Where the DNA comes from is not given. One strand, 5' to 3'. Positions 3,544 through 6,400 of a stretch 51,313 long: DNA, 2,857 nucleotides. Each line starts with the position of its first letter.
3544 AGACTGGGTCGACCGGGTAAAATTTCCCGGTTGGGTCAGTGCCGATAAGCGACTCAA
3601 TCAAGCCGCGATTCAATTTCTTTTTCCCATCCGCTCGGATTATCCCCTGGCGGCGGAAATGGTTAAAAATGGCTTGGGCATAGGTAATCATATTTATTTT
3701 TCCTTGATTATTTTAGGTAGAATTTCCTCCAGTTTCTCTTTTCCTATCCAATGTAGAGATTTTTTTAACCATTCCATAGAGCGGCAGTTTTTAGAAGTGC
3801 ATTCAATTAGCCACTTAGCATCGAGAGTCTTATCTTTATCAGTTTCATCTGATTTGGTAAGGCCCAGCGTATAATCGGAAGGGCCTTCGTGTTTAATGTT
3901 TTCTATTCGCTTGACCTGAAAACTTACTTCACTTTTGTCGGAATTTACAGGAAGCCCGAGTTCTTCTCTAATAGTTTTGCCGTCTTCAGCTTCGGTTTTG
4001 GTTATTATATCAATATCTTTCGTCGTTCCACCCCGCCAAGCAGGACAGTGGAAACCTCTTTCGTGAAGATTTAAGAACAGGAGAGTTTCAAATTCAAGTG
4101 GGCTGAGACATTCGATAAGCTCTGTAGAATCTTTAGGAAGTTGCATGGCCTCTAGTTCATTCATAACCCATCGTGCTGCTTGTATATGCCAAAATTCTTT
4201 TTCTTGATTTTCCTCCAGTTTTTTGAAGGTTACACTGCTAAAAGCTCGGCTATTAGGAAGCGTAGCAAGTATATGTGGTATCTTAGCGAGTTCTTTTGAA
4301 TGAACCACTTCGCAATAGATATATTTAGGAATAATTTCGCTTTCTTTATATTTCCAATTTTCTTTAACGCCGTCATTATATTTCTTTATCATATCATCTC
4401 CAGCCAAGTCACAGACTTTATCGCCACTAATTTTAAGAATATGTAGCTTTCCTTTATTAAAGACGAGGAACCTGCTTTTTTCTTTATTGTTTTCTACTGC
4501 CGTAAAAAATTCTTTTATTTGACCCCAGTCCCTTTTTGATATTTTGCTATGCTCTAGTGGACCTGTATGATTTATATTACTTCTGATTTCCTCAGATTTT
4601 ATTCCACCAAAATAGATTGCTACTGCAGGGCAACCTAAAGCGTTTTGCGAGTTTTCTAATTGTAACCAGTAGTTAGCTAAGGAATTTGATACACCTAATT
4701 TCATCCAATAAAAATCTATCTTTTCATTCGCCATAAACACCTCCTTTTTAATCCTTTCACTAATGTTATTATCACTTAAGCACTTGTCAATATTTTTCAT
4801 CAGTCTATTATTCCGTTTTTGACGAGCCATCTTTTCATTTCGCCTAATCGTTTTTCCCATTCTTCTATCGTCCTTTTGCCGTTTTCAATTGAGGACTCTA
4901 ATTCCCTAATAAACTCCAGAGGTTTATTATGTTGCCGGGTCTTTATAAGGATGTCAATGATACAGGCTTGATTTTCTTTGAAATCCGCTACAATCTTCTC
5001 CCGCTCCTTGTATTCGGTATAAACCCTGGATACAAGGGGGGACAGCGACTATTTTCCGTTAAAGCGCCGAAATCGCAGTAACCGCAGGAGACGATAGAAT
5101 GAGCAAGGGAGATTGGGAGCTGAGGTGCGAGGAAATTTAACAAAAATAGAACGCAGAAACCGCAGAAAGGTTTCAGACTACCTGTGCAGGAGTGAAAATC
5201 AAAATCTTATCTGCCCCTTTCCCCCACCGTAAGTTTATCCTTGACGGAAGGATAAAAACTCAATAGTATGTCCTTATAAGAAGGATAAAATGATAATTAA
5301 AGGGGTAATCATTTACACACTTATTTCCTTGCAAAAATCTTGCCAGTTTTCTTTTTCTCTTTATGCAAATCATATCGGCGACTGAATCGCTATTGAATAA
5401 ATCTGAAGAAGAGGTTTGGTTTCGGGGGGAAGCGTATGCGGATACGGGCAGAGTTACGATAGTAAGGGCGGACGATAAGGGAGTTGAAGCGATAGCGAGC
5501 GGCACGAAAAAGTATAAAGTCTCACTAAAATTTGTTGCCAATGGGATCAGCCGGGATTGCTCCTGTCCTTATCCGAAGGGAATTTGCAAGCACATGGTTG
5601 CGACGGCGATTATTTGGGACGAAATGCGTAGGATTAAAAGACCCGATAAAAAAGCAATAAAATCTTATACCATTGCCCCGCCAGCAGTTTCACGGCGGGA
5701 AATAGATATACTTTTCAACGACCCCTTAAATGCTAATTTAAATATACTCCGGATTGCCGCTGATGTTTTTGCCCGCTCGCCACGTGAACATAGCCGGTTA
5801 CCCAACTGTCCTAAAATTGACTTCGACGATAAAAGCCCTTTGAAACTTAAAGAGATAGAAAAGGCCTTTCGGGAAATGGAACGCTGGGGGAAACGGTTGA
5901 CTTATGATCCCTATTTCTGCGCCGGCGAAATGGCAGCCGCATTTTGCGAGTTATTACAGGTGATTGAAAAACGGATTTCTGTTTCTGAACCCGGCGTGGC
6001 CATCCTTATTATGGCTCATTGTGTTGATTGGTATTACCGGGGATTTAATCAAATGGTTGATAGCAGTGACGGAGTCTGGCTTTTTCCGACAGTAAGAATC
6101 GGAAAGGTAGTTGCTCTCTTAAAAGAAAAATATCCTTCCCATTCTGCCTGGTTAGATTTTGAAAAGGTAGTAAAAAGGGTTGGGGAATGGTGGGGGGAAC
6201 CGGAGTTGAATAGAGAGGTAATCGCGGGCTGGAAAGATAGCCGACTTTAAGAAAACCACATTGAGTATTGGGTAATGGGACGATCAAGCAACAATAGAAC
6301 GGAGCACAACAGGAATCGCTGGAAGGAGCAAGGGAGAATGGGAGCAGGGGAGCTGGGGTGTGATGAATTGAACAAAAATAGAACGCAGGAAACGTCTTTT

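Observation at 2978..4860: Translationally coupled Mrr-type nuclease (novel N-domain) + TPR protein pair in the left defence island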

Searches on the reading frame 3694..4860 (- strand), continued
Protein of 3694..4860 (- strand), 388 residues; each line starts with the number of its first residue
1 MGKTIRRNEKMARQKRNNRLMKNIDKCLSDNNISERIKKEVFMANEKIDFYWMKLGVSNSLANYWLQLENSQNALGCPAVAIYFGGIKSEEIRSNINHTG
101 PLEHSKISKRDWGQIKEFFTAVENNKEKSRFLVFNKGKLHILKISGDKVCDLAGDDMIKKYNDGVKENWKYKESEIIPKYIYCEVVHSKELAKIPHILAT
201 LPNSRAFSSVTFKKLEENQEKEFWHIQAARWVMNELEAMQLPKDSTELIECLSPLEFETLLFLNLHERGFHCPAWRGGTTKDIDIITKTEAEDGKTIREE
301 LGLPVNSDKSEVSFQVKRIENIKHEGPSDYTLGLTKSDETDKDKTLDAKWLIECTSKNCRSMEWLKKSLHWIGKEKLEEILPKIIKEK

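Call 88: search_protein_families(library=pfam, proteins=[L011:3679-5580:+, L011:2422-3657:+, L013:3777-5585:+, L013:2550-3776:+, L015:6542-7534:+, L015:4792-5613:+, L017:6571-7443:+, L009:1-1320:+, L010:715-1491:+, L041:2462-3529:+], max_evalue=0.001)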
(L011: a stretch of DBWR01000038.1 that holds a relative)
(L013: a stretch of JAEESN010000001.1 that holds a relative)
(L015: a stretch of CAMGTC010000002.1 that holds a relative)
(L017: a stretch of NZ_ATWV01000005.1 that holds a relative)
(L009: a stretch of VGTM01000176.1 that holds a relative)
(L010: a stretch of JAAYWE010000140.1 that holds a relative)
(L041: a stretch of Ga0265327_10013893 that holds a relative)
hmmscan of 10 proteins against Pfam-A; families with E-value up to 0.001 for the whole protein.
L011:3679-5580:+ (633 aa): 1 family
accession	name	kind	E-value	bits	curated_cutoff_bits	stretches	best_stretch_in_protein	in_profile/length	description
PF24389.1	ORC-CDC6-like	-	5.2e-11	42.4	27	1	38-353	18-329/571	ORC-CDC6-like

L011:2422-3657:+ (411 aa): 1 family
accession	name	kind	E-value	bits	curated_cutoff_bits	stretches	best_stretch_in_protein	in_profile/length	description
PF01420.25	Methylase_S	-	5.5e-27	95.5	22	2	21-172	2-162/168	Type I restriction modification DNA specificity domain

L013:3777-5585:+ (602 aa): 1 family
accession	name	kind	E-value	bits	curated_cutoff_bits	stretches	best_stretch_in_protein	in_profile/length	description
PF03235.19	GmrSD_N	-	7.2e-31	108.3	33.2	1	12-221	1-197/199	GmrSD restriction endonuclease, N-terminal domain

L013:2550-3776:+ (408 aa): 1 family
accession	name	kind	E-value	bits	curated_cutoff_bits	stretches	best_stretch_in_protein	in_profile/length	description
PF14279.12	HNH_5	-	1.3e-14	54.3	27.5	1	3-53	1-55/56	HNH endonuclease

L015:6542-7534:+ (330 aa): 3 families
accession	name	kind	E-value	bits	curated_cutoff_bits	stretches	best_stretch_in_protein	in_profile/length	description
PF13395.12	HNH_4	-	6e-10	39.4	22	1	235-280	1-53/54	HNH endonuclease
PF01844.29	HNH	-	9.1e-10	39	21.4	1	235-278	1-47/47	HNH endonuclease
PF14279.12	HNH_5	-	0.00012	22.4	27.5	1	235-280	1-48/56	HNH endonuclease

L015:4792-5613:+ (273 aa): 0 families

L017:6571-7443:+ (290 aa): 0 families

L009:1-1320:+ (439 aa): 1 family
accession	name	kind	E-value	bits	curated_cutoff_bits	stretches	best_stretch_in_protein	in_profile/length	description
PF13475.11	DUF4116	-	2.6e-86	283.4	24.9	6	380-428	1-49/49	Domain of unknown function (DUF4116)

L010:715-1491:+ (258 aa): 7 families
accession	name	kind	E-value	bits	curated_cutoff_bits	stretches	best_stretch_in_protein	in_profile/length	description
PF04471.18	Mrr_cat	-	1.7e-34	118.8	21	1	89-200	1-115/115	Restriction endonuclease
PF01396.24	Zn_ribbon_Top1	-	8.5e-12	45.1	32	1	217-257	2-37/39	Topoisomerase DNA binding C4 zinc finger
PF22722.2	NA-iREase1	-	1.5e-11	44.7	27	1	98-197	2-105/106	NACHT-associated inactive Restriction Endonuclease 1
PF06839.17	Zn_ribbon_GRF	-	3.3e-05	24.3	25.9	1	218-250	2-36/45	GRF zinc finger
PF10356.15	RRG7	-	0.00017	21.5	22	0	134-182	86-139/185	Required for respiratory growth protein 7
PF13156.12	Mrr_cat_2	-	0.00036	20.9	22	1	115-204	23-118/127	Restriction endonuclease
PF23451.1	Zn_ribbon_PaaD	-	0.00055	20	27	1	207-245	5-43/53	PaaD zinc beta ribbon domain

L041:2462-3529:+ (355 aa): 1 family
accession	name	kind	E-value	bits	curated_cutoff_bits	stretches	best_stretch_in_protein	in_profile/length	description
PF13581.12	HATPase_c_2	-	0.00053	20.4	27.4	0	151-253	30-108/127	Histidine kinase-like ATPase domain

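Call 90: search_dna_similar(query=window:3694-4734:-, collection=plasmids, mode=protein, max_evalue=0.001, max_rows=15)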
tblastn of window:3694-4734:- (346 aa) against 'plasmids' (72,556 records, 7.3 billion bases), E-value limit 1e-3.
No match.

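Call 91: search_protein_families(library=phrogs, proteins=[window:3694-4734:-], max_evalue=0.01)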
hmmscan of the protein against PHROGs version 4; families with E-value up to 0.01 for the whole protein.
window:3694-4734:- (346 aa): 0 families

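Call 92: list_cluster_members(proteins=[L017:5638-6567:+, L011:5653-6561:+, L007:5989-7119:+, P0021, P0022, P0032, P0036, P0043, P0046, P0053])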
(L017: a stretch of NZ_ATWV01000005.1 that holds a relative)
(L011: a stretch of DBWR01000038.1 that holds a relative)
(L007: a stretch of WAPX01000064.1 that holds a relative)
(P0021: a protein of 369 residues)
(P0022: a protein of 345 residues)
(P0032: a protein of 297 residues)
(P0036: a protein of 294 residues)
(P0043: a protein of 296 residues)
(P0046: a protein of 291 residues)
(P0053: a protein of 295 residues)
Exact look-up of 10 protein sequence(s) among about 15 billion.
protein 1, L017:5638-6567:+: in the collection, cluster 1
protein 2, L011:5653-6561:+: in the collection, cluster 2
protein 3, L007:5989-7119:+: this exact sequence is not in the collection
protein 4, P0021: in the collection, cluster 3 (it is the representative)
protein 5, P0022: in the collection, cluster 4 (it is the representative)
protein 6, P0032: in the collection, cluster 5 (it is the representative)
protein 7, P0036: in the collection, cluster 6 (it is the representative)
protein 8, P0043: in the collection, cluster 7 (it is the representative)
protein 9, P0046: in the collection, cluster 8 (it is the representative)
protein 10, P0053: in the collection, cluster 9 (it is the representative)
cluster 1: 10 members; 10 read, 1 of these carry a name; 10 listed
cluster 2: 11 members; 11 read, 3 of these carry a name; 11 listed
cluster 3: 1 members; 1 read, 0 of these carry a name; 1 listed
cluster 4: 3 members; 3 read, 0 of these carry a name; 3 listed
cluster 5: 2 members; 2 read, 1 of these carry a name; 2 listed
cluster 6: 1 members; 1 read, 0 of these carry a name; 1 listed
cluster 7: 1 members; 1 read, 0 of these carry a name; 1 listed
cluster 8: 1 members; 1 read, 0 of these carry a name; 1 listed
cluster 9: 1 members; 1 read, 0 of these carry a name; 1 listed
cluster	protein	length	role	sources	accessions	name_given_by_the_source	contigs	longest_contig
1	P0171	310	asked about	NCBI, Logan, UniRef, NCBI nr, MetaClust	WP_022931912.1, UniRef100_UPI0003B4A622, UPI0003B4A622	hypothetical protein [Treponema bryantii] | hypothetical protein n=1 Tax=Treponema bryantii TaxID=163 RepID=UPI0003B4A622 | status=active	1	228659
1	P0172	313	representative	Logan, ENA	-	-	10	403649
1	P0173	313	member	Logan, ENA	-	-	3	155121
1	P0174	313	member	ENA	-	-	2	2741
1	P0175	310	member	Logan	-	-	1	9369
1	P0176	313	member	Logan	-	-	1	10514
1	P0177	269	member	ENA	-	-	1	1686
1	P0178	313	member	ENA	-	-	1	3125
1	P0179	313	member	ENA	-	-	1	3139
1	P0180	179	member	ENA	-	-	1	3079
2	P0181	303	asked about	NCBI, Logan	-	-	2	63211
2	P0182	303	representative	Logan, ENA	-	-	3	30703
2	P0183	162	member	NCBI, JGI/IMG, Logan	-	hypothetical protein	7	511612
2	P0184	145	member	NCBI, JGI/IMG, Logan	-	hypothetical protein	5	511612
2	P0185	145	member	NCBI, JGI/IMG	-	hypothetical protein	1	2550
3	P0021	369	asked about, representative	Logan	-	-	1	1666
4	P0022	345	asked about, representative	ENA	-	-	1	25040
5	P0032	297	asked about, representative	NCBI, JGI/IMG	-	hypothetical protein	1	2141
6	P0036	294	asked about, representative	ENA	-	-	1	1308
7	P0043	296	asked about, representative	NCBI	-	-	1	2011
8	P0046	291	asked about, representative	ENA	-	-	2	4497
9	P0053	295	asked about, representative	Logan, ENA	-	-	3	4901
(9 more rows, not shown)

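Call 94: find_encoding_contigs(protein=P0025, flank=4000, max_places=3)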
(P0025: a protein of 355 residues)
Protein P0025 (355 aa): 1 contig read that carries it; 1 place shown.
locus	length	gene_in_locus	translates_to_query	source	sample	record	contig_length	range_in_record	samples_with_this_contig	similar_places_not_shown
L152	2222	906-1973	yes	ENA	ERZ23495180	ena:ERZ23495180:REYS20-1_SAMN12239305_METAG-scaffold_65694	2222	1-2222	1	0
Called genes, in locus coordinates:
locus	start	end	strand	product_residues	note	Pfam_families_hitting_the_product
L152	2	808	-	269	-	?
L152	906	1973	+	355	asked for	-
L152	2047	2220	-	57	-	?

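Call 95: find_encoding_contigs(protein=P0022, flank=4000, max_places=3)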
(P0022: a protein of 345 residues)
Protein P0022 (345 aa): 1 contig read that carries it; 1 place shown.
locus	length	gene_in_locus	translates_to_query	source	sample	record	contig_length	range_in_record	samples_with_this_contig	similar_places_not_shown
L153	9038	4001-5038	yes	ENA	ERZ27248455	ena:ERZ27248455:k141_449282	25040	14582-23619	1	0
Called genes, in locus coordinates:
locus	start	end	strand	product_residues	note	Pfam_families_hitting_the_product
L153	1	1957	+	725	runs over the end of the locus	PF02359:CDC48_N, PF02933:CDC48_2, PF00004:AAA, PF05496:RuvB_N (weak), PF07724:AAA_2 (weak), PF17862:AAA_lid_3, PF00004:AAA, PF17862:AAA_lid_3, +22 more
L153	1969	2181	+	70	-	-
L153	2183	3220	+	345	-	PF00752:XPG_N, PF00867:XPG_I, PF01367:5_3_exonuc (weak)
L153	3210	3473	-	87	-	-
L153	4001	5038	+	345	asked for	-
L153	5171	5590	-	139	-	PF01850:PIN (weak)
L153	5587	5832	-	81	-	PF02381:MraZ (weak), PF04014:MazE_antitoxin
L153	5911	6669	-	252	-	-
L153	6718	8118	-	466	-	PF01909:NTP_transf_2, PF09249:tRNA_NucTransf2, PF21133:CAA_C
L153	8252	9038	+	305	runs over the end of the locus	PF19420:DDAH_eukar (faint), PF02274:ADI (weak)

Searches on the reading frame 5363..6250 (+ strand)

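Call 3: search_protein_families(library=pfam, proteins=[window:5363-6250:+], max_evalue=1)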
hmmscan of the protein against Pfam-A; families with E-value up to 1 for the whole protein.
window:5363-6250:+ (295 aa): 1 family
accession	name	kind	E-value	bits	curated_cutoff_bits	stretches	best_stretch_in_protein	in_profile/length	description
PF04434.22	SWIM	-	0.0015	18.4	19.6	1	52-82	2-34/38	SWIM zinc finger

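Call 4: search_protein_families(library=padloc, proteins=[window:5363-6250:+], max_evalue=1)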
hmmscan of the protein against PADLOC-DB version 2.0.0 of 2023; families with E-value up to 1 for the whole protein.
window:5363-6250:+ (295 aa): 3 families
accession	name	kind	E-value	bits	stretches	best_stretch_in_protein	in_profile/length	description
PDLC05053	PDC-S62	-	1.7e-12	44.7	1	7-102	11-111/566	-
PDLC02850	DpdE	-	1.1e-06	24.8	1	11-83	12-84/1282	DpdE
PDLC03497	REase_II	-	0.051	11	1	118-166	182-230/290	Type II restriction enzyme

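Call 5: search_protein_families(library=ncbifam, proteins=[window:5363-6250:+], max_evalue=1)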
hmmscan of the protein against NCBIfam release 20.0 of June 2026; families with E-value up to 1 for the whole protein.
window:5363-6250:+ (295 aa): 0 families
